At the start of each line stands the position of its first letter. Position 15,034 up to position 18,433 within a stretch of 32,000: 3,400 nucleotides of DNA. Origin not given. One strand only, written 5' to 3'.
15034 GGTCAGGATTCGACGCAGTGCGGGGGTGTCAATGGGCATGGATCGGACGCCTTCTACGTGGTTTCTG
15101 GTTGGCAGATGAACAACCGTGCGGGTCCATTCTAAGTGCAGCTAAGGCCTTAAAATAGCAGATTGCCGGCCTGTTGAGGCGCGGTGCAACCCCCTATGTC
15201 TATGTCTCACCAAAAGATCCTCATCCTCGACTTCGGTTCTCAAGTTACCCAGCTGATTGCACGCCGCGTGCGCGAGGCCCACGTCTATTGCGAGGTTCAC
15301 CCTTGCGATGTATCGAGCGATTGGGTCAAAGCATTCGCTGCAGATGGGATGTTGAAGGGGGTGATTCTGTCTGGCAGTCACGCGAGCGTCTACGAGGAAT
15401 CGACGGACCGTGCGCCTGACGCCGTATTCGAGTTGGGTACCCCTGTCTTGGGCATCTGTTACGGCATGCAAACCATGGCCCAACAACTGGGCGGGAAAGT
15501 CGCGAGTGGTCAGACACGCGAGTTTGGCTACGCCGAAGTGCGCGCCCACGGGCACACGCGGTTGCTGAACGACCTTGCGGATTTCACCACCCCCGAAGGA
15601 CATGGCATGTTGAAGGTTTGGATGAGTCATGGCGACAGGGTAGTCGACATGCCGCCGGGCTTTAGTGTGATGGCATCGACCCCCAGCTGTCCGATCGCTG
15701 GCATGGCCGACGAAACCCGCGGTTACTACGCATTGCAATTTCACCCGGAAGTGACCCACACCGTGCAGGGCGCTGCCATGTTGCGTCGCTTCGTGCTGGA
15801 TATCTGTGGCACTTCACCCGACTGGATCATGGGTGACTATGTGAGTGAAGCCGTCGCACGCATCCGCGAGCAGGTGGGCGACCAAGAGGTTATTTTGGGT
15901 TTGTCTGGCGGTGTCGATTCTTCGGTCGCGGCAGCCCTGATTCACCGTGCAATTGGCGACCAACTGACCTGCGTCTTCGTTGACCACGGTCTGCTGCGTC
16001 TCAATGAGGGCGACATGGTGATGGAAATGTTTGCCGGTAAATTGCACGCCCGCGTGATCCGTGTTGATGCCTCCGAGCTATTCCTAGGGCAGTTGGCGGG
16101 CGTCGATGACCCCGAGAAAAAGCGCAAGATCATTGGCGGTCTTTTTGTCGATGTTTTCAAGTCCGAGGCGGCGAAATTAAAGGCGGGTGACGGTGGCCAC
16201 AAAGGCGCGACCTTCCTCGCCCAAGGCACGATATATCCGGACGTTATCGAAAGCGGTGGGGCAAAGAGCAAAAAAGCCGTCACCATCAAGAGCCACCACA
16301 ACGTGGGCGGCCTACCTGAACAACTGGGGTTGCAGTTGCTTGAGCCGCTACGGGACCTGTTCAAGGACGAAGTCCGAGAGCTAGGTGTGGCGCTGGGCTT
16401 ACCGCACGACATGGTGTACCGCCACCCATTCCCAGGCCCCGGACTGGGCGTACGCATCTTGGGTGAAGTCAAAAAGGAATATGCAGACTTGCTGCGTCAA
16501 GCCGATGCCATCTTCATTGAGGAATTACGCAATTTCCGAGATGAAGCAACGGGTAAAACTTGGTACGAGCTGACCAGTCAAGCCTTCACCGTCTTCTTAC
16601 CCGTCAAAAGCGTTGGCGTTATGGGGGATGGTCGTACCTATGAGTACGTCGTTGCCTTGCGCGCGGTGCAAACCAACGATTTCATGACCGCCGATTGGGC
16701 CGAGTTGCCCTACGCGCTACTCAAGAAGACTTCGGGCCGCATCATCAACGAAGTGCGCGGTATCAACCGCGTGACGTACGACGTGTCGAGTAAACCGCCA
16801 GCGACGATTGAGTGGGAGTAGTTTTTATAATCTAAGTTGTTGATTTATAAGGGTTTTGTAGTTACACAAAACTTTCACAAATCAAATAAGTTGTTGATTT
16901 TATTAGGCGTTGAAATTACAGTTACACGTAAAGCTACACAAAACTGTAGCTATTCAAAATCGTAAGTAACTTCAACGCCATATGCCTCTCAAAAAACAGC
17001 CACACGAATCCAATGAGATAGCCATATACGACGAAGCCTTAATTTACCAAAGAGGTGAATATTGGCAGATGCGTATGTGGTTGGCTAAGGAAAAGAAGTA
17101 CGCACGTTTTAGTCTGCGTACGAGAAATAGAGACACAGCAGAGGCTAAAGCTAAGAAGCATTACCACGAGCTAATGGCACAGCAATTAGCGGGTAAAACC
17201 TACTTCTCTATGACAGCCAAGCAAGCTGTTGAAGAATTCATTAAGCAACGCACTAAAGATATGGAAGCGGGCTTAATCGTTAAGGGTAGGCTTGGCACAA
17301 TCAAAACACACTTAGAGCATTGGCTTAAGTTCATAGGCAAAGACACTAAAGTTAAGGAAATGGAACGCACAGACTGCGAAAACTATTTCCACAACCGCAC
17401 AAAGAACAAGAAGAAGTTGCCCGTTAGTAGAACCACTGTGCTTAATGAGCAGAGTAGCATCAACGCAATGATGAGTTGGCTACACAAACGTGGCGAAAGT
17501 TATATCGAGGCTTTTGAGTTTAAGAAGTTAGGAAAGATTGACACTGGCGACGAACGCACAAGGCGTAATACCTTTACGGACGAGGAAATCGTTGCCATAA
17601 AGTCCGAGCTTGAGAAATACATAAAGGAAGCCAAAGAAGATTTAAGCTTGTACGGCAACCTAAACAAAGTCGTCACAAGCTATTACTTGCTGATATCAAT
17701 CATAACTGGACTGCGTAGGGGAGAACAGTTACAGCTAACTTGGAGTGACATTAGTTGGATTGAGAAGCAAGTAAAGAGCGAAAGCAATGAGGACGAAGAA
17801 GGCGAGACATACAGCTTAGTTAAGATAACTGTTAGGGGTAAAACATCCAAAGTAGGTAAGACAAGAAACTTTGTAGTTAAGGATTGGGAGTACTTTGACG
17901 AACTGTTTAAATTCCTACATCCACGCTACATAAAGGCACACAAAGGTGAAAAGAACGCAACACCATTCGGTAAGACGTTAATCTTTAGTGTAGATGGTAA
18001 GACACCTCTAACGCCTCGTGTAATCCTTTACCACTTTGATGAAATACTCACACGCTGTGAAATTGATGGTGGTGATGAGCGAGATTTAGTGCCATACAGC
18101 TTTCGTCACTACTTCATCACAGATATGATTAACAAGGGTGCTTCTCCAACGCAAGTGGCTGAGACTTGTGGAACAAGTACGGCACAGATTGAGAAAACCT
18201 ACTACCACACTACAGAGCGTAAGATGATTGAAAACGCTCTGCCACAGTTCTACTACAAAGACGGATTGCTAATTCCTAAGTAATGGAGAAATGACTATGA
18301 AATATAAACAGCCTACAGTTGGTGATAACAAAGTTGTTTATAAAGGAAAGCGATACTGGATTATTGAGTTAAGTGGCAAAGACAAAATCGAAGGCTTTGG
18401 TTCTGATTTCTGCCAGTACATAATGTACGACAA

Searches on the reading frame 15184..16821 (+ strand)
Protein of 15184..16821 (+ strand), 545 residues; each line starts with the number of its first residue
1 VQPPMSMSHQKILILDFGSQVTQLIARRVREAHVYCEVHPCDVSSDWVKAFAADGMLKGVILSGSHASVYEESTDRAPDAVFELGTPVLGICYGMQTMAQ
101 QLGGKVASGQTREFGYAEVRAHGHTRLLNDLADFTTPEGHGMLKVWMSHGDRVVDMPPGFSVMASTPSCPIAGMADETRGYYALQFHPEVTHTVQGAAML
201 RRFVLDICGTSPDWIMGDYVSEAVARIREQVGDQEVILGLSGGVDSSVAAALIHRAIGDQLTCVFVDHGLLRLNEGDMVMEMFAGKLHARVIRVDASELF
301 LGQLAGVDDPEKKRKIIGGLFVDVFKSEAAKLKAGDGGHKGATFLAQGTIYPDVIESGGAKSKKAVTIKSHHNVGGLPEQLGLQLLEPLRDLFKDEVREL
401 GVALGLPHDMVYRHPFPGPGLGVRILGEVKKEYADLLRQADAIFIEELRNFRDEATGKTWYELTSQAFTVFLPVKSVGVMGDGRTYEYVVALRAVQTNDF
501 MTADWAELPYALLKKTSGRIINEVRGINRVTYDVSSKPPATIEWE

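Call 5: search_protein_families(library=pfam, proteins=[window:15184-16821:+], max_evalue=0.01)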
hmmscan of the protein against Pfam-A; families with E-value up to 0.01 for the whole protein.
window:15184-16821:+ (545 aa): 5 families
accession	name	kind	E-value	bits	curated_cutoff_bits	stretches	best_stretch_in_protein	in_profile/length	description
PF00958.27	GMP_synt_C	-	2.2e-41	140.2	27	1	457-544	5-92/92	GMP synthase C terminal domain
PF00117.34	GATase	-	2.5e-35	122.3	22.8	1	13-206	1-189/190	Glutamine amidotransferase class-I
PF02540.23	NAD_synthase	-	9.8e-10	38.4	21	1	229-260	14-45/242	NAD synthase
PF07722.19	Peptidase_C26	-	2.2e-07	31.3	20.5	1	81-189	101-219/219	Peptidase C26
PF03054.22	tRNA_Me_trans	-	0.00013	22.2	20.6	1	235-266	2-32/202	tRNA methyl transferase HUP domain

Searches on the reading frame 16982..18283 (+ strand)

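Call 5: search_protein_families(library=pfam, proteins=[window:16982-18283:+], max_evalue=0.01)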
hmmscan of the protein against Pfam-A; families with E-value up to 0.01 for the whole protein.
window:16982-18283:+ (433 aa): 1 family
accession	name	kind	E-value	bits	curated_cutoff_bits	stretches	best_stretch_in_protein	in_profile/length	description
PF00589.27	Phage_integrase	-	9e-13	48.8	27.1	1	217-412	15-170/172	Phage integrase family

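Call 19: search_protein_families(library=ncbifam, proteins=[window:16982-18280:+], max_evalue=0.01)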
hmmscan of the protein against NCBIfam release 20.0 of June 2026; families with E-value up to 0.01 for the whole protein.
window:16982-18280:+ (433 aa): 3 families
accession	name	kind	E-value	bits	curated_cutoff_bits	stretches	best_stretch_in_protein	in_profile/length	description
NF040815.2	recomb_XerA_Arch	equivalog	2.6e-08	33.7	220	1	108-414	18-258/263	site-specific tyrosine recombinase/integron integrase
TIGR02225.1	recomb_XerD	equivalog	6.4e-07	29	329.6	1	109-417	23-281/290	site-specific tyrosine recombinase XerD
TIGR02224.1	recomb_XerC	equivalog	3.2e-06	26.7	335.15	1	280-413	160-280/295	tyrosine recombinase XerC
